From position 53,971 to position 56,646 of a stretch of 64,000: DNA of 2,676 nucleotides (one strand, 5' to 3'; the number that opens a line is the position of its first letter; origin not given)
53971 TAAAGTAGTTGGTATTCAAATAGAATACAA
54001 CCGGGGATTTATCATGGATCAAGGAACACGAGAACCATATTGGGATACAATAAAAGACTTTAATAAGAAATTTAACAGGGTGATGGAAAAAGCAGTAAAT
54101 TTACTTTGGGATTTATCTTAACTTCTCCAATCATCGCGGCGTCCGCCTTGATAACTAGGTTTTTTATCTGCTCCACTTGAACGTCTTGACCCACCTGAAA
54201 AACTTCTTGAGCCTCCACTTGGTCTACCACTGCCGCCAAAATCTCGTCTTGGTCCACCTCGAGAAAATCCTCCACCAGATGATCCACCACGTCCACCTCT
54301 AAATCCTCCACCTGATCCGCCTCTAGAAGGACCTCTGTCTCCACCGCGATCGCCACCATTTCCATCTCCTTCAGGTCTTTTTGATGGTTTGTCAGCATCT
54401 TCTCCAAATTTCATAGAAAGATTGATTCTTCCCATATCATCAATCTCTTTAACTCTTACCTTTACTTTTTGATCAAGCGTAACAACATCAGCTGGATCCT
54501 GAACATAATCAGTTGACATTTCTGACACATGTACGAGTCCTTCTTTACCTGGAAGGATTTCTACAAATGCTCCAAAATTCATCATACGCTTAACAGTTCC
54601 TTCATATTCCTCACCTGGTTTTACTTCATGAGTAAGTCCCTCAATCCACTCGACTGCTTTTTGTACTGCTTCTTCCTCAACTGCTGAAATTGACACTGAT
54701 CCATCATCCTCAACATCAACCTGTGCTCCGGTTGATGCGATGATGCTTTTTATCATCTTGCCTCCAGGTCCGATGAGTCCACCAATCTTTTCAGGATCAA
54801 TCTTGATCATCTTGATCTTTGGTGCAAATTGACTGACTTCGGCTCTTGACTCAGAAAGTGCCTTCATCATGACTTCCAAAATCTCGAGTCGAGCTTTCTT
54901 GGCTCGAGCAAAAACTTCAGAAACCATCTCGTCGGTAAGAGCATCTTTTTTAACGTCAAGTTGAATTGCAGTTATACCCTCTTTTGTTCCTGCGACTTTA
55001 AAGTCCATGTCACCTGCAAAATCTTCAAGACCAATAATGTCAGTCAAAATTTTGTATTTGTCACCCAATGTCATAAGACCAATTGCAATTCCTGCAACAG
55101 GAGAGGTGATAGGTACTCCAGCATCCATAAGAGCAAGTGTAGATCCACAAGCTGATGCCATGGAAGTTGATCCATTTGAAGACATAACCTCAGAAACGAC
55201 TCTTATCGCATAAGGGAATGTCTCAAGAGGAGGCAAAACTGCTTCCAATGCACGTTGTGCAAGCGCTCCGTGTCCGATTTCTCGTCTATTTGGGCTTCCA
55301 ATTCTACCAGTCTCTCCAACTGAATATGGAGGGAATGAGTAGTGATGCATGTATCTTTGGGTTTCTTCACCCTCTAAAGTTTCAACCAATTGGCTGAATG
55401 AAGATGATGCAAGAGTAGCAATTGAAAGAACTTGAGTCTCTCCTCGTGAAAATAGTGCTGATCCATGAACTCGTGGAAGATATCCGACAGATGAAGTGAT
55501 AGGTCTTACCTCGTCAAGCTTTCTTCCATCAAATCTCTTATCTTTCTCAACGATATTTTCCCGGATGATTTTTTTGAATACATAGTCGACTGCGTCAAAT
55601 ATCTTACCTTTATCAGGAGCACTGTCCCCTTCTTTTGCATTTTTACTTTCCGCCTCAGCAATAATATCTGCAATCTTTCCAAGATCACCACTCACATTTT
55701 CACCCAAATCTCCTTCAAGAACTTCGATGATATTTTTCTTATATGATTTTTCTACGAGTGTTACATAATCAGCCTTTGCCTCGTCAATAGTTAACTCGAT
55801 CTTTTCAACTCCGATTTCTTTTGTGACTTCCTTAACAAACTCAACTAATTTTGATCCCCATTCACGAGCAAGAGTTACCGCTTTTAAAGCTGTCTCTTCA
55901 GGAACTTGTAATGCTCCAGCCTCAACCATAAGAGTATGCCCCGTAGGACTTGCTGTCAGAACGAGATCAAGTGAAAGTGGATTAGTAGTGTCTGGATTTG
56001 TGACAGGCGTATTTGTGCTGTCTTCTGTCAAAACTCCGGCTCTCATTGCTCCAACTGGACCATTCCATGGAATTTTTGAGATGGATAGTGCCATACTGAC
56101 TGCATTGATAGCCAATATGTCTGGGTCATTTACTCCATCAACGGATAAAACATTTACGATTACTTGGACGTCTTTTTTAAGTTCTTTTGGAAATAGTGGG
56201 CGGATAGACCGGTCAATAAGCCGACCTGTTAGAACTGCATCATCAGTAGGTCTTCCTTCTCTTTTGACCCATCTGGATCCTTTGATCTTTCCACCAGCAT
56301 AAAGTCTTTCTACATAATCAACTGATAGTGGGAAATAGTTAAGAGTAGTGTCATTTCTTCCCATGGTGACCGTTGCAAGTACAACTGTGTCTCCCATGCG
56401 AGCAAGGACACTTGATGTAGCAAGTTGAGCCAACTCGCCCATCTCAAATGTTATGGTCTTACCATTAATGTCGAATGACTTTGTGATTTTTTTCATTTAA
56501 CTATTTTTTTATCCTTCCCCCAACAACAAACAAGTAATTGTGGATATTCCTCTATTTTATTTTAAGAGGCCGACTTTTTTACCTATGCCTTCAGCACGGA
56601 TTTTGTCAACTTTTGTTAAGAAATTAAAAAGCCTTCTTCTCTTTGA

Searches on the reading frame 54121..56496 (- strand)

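Call 72: search_protein_families(library=pfam, proteins=[window:54121-56496:-], max_evalue=0.001)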
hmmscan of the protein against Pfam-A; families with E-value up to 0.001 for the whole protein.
window:54121-56496:- (792 aa): 8 families
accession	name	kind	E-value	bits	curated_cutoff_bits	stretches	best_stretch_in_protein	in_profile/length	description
PF01138.27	RNase_PH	-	6.5e-56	188.7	25.5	2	13-143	3-130/130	3' exoribonuclease family, domain 1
PF00575.29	S1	-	1.2e-19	70.9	22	1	625-696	2-74/74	S1 RNA binding domain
PF00013.35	KH_1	-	1.2e-12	47.9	21.5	1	564-619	4-65/66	KH domain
PF03725.20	RNase_PH_C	-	2.3e-06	27.9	20.8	0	466-535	2-67/67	3' exoribonuclease family, domain 2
PF23459.1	S1_RRP5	-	1.2e-05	26.2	27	1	625-688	1-64/72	RRP5 S1 domain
PF03726.19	PNPase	-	0.00016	22.5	24.6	1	277-326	32-81/81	Polyribonucleotide nucleotidyltransferase, RNA binding domain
PF22675.2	KH-I_KHDC4-BBP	-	0.00037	20.7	30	0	572-609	9-47/76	KHDC4/BBP-like, KH-domain type I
PF23052.1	KH_N4BP1_2nd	-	0.00062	20.2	27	0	576-646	19-93/120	N4BP1, second type I KH-domain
